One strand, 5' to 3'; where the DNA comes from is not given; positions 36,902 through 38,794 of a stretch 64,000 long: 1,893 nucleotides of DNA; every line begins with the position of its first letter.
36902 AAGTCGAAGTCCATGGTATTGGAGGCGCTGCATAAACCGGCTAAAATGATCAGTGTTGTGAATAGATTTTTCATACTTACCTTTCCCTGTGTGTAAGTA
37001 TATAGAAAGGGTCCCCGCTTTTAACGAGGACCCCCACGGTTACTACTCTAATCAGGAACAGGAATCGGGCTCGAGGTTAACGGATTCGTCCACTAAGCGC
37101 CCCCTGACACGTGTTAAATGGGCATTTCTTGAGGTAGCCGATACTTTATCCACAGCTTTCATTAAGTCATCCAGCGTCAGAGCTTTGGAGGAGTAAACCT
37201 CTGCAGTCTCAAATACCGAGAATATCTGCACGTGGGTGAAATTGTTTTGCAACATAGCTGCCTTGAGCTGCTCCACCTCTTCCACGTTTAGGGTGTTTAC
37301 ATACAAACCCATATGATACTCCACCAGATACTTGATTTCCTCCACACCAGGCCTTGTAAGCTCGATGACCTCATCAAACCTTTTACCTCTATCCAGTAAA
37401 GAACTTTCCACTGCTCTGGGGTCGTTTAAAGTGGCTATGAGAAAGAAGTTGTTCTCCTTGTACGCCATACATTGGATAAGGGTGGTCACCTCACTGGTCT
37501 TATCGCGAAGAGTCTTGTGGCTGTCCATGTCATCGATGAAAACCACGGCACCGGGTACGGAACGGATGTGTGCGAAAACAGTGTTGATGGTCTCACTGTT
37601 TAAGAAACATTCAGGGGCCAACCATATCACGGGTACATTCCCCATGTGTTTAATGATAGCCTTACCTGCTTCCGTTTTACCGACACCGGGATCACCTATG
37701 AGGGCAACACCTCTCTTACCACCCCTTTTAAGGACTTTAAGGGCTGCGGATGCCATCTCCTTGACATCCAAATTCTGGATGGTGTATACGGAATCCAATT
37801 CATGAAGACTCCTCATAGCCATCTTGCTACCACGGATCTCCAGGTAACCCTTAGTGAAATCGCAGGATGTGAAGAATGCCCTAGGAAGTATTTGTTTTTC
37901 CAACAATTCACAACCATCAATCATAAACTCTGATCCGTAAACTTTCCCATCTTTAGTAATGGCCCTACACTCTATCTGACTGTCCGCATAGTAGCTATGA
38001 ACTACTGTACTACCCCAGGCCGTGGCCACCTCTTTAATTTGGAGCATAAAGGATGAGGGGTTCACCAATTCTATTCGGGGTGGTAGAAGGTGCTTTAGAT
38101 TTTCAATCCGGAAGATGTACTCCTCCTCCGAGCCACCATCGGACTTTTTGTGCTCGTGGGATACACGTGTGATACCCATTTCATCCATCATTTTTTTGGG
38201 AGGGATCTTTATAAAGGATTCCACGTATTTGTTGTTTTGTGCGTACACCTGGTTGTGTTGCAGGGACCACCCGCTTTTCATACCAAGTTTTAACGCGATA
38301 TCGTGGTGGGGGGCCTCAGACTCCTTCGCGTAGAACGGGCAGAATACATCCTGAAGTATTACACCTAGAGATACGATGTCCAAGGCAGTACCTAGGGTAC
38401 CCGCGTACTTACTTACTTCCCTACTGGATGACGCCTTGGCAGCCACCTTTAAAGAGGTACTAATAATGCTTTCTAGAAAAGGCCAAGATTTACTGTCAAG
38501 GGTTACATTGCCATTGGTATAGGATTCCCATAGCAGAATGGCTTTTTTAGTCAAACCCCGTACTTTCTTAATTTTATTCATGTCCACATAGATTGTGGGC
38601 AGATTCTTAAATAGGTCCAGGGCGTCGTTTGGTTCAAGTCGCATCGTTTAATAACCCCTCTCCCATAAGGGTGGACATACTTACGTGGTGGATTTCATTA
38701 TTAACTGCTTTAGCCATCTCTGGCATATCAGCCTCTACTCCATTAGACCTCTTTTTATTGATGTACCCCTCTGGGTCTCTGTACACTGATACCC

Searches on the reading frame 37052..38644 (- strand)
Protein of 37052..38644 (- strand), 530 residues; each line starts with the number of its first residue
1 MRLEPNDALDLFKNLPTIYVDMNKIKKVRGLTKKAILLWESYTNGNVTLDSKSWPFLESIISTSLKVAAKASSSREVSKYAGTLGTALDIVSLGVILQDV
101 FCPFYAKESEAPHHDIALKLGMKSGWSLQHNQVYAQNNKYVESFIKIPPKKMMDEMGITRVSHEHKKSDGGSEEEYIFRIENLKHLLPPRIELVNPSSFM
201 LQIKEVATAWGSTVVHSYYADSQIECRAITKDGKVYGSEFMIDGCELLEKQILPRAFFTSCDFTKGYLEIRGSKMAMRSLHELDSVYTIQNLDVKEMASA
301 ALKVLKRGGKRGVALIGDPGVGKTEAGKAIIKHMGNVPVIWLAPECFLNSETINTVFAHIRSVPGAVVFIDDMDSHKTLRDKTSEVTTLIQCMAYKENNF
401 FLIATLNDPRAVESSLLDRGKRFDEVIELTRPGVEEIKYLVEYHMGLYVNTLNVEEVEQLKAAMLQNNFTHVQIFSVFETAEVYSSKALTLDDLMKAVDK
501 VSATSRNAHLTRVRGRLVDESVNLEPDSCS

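Call 3: search_protein_families(library=pfam, proteins=[window:37052-38644:-], max_evalue=0.01)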
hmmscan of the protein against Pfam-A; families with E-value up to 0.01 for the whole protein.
window:37052-38644:- (530 aa): 3 families
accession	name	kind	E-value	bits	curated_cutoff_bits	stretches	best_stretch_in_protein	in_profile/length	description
PF00004.35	AAA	-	9.5e-15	55.6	21.2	1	314-430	2-130/131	ATPase family associated with various cellular activities (AAA)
PF20720.3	nSTAND3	-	0.00019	21.6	27.2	1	300-406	9-110/155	Novel STAND NTPase 3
PF13191.12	AAA_16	-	0.0078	17.2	32.6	0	300-349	14-63/167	AAA ATPase domain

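Call 4: search_protein_families(library=phrogs, proteins=[window:37052-38644:-], max_evalue=0.01)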
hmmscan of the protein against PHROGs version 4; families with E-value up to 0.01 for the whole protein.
window:37052-38644:- (530 aa): 9 families
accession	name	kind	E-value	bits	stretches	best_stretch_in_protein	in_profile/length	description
phrog_3757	-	unknown function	5.8e-12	46.7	1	301-503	117-329/367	-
phrog_168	-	DNA, RNA and nucleotide metabolism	5.9e-08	33.7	1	304-473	36-201/314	clamp loader of DNA polymerase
phrog_8638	-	unknown function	1.8e-07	31.1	1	311-506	306-518/568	-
phrog_10401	-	other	9.7e-06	25.5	1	302-480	452-639/667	ATPase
phrog_11838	-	DNA, RNA and nucleotide metabolism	0.00014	22.2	1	309-409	39-140/420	clamp loader of DNA polymerase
phrog_2376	-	other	0.0003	21.3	1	306-475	70-233/363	ATPase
phrog_7485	-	unknown function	0.00032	20.8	1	310-387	227-300/430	-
phrog_30773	-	unknown function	0.0029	17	1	311-501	197-404/666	-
phrog_9172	-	unknown function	0.003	17.4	1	309-456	106-269/509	-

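Call 61: search_dna_similar(query=window:37052-38644:-, collection=phages, mode=protein, max_rows=12, max_evalue=0.00001)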
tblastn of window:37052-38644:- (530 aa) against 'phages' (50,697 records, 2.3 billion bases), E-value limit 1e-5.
No match.
